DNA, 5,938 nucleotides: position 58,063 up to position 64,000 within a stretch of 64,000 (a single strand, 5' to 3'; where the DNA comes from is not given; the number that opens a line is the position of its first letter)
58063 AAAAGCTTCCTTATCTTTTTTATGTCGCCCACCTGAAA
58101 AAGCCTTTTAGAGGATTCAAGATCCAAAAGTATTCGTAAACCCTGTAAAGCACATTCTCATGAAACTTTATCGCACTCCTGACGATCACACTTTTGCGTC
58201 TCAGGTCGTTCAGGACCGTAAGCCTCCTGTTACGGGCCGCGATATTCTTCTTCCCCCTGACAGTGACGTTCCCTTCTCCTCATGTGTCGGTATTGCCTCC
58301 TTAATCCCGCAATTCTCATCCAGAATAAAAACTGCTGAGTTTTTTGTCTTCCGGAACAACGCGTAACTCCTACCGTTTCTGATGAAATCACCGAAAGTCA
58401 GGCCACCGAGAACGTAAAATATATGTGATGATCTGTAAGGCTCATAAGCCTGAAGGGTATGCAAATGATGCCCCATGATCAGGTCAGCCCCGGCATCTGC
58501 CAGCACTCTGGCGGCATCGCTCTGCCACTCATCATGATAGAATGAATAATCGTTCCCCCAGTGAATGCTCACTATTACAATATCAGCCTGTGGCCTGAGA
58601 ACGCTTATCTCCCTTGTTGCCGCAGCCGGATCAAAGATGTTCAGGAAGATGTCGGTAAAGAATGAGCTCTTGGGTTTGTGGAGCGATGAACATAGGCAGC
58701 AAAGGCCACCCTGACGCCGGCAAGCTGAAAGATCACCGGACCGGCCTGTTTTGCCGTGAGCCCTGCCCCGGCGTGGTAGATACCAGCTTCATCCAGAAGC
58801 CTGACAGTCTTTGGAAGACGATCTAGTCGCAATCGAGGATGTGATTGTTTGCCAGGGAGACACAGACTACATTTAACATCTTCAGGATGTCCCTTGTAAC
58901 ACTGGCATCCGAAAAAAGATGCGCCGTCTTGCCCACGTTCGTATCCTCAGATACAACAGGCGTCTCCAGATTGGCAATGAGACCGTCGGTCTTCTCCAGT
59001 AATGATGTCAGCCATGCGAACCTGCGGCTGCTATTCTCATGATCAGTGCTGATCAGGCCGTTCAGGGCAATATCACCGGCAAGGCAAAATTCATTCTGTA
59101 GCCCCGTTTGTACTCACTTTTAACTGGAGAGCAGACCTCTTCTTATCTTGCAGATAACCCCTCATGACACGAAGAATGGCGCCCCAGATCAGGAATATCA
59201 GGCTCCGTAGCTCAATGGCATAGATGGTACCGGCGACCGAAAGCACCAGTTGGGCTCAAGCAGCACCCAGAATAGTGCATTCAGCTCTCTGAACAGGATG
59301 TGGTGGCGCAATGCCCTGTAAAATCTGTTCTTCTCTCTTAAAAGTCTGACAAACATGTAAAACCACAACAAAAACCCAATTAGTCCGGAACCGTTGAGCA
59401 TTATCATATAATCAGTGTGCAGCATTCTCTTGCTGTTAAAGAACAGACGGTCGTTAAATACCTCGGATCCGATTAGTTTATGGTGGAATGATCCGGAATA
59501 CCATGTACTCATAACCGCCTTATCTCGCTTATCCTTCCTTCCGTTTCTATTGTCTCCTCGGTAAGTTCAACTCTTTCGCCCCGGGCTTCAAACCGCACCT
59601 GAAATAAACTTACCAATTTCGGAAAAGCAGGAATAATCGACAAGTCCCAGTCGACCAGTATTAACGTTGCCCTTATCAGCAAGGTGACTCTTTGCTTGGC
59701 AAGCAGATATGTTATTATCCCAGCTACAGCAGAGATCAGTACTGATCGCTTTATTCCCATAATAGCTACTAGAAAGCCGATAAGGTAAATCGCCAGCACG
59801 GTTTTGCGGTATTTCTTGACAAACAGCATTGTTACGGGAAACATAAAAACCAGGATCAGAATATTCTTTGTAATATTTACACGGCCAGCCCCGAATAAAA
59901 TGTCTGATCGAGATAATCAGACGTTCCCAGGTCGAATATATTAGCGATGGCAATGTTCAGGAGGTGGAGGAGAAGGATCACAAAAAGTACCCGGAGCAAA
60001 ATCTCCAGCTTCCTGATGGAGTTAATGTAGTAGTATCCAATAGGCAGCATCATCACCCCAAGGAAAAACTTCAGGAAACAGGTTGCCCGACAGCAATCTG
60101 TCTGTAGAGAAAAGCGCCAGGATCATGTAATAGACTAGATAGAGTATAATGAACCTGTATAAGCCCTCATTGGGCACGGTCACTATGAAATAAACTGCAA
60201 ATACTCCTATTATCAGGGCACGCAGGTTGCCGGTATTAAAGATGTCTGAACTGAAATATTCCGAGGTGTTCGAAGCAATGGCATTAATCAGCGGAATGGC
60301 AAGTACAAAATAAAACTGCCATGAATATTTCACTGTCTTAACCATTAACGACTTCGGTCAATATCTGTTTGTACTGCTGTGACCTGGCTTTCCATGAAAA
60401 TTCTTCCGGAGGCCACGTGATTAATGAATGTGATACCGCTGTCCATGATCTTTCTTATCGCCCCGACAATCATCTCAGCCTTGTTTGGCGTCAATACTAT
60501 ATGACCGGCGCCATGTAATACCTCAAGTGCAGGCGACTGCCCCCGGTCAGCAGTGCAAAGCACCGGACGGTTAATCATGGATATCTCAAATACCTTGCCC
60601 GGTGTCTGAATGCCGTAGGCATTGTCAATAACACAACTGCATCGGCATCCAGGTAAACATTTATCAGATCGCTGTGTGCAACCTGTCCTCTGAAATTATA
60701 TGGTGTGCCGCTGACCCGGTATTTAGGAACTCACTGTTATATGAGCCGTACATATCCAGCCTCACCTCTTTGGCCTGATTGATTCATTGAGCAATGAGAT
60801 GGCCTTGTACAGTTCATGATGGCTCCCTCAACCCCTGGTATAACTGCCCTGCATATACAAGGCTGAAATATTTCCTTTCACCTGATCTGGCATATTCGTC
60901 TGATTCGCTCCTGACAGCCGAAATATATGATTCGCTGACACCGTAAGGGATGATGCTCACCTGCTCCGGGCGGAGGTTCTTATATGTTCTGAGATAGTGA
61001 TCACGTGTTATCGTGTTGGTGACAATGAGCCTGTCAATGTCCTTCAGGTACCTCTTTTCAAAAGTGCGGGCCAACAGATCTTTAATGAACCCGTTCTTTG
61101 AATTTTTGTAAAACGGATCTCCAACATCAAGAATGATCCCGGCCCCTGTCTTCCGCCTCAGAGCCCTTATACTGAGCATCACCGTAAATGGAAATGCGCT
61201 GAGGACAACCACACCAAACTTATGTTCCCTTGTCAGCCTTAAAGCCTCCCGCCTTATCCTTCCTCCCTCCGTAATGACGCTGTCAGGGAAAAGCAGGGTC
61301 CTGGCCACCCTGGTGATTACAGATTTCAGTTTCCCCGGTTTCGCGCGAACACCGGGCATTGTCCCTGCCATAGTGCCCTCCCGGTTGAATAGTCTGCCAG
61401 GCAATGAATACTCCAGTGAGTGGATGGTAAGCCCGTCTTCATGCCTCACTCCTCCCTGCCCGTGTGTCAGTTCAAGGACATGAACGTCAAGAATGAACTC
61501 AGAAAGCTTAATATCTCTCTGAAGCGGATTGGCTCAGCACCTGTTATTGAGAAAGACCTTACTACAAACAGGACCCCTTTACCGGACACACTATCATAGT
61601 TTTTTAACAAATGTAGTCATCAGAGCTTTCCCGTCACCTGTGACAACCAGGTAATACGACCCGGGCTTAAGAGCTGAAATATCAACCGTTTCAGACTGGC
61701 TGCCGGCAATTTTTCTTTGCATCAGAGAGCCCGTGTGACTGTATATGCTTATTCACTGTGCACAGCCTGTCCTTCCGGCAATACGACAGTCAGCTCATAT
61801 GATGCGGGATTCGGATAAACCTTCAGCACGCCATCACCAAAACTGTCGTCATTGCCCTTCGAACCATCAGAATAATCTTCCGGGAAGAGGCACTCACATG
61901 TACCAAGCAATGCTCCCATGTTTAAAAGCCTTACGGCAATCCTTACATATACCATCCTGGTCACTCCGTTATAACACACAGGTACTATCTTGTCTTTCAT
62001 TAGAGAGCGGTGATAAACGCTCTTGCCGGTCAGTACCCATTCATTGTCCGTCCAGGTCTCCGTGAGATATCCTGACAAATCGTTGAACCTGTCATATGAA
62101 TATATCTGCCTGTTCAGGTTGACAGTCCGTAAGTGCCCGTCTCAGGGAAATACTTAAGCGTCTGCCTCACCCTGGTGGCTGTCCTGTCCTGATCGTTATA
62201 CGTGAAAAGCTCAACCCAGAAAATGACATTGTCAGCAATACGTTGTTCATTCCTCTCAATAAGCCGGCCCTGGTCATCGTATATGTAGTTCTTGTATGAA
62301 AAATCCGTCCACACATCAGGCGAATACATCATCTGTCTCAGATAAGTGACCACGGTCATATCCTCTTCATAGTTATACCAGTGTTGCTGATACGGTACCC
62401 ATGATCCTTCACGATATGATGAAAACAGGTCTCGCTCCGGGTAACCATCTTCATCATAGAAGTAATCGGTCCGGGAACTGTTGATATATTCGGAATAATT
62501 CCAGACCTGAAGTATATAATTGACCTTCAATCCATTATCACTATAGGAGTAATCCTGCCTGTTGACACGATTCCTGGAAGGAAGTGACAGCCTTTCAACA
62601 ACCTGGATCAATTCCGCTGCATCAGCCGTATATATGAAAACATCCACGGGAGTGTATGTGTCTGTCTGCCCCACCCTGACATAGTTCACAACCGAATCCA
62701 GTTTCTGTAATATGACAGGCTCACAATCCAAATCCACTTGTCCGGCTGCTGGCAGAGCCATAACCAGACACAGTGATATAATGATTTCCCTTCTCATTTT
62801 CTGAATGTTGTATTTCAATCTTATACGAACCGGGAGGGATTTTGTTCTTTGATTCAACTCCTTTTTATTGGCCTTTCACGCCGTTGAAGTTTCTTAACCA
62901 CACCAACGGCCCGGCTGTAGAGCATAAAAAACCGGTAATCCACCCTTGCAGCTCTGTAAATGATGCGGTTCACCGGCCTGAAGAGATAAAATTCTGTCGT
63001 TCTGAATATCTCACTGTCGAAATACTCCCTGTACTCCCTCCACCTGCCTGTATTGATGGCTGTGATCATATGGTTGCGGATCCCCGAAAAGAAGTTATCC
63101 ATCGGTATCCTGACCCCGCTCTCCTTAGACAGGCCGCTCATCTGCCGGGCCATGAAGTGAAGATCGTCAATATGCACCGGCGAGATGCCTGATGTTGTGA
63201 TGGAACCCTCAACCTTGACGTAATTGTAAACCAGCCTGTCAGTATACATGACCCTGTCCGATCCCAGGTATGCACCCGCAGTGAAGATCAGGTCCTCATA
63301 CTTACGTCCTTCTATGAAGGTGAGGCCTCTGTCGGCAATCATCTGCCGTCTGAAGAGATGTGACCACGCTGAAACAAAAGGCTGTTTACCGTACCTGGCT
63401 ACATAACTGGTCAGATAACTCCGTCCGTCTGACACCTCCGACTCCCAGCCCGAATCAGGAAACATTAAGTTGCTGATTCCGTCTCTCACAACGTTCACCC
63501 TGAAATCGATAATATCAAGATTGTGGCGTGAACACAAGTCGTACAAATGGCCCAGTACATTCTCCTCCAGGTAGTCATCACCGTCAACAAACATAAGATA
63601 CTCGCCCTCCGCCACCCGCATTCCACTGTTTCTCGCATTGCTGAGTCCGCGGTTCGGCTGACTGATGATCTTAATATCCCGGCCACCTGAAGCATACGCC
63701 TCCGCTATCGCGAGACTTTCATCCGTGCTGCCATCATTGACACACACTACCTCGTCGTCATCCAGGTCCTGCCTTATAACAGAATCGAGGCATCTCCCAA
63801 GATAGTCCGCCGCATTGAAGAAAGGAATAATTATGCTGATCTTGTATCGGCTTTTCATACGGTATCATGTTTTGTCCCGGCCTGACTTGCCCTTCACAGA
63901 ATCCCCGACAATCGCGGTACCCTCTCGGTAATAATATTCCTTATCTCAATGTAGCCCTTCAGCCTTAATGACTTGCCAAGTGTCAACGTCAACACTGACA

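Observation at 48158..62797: Sharp boundary between intact and shattered coding sequence: every gene in a 14.6-kb co-directional stretch is frame-broken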

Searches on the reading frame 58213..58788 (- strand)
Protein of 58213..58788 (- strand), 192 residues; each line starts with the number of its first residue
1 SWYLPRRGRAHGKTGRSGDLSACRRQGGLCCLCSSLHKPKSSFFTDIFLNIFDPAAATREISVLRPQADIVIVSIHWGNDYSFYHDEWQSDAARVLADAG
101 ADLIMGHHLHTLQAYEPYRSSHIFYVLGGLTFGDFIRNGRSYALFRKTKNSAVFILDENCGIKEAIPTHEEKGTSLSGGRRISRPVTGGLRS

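Call 6: search_protein_families(library=pfam, max_evalue=0.01, proteins=[window:58213-58788:-])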
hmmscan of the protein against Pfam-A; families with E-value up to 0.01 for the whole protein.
window:58213-58788:- (192 aa): 1 family
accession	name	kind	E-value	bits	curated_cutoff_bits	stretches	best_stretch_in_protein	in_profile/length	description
PF09587.15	PGA_cap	-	4.1e-22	79.3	27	1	53-132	174-253/255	Bacterial capsule synthesis protein PGA_cap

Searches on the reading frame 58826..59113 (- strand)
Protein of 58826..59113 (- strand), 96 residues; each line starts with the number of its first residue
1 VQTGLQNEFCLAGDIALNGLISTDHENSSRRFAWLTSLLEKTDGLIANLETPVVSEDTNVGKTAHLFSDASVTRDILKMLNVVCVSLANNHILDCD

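Call 6: search_protein_families(library=pfam, max_evalue=0.01, proteins=[window:58826-59113:-])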
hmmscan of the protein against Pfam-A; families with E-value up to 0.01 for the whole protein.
window:58826-59113:- (96 aa): 1 family
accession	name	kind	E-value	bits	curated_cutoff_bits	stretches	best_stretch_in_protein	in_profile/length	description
PF09587.15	PGA_cap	-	3.4e-11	43.6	27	1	10-95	3-91/255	Bacterial capsule synthesis protein PGA_cap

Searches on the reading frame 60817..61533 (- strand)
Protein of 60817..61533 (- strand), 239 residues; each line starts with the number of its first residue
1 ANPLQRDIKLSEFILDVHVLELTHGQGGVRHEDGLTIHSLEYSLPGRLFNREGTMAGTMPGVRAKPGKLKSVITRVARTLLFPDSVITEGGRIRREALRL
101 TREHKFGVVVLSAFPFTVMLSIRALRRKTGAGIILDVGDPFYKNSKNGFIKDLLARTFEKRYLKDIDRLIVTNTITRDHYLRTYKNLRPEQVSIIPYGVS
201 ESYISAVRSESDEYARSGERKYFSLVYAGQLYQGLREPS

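Call 6: search_protein_families(library=pfam, max_evalue=0.01, proteins=[window:60817-61533:-])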
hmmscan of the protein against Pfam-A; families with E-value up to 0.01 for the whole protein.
window:60817-61533:- (239 aa): 2 families
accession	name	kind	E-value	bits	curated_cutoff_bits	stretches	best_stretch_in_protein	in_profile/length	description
PF13439.12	Glyco_transf_4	-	3.1e-07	31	28.5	1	71-200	38-167/170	Glycosyltransferase Family 4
PF13579.12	Glyco_trans_4_4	-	3.2e-07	31.2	29.7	1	95-198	61-158/158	Glycosyl transferase 4-like domain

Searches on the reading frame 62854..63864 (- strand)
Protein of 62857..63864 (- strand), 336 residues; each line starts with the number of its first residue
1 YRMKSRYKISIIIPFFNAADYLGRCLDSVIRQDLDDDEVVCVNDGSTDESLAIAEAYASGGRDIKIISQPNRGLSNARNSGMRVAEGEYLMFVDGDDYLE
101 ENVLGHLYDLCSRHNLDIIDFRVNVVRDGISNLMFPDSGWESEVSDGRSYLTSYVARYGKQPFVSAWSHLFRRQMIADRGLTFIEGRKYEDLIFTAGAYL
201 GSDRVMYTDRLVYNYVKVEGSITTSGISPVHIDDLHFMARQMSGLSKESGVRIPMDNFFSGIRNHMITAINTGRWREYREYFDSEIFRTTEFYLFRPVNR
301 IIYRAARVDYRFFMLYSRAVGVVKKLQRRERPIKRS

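Call 7: search_protein_families(library=pfam, max_evalue=0.01, proteins=[window:62857-63864:-])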
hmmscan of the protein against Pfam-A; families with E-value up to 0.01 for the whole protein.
window:62857-63864:- (336 aa): 3 families
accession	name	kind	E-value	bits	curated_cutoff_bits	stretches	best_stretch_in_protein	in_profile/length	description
PF00535.33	Glycos_transf_2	-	1.7e-36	126.1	23.3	1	10-176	1-164/168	Glycosyl transferase family 2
PF13641.12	Glyco_tranf_2_3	-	4.5e-10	40.4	27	1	9-180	3-175/230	Glycosyltransferase like family 2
PF10111.15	Glyco_tranf_2_2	-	3.4e-07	30.5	27.3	1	11-116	2-111/276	Glycosyltransferase like family 2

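Call 12: find_encoding_contigs(protein=window:62854-63858:-, flank=10000, max_places=10)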
Protein window:62854-63858:- (334 aa): no gene with exactly this product is on record in the collection.
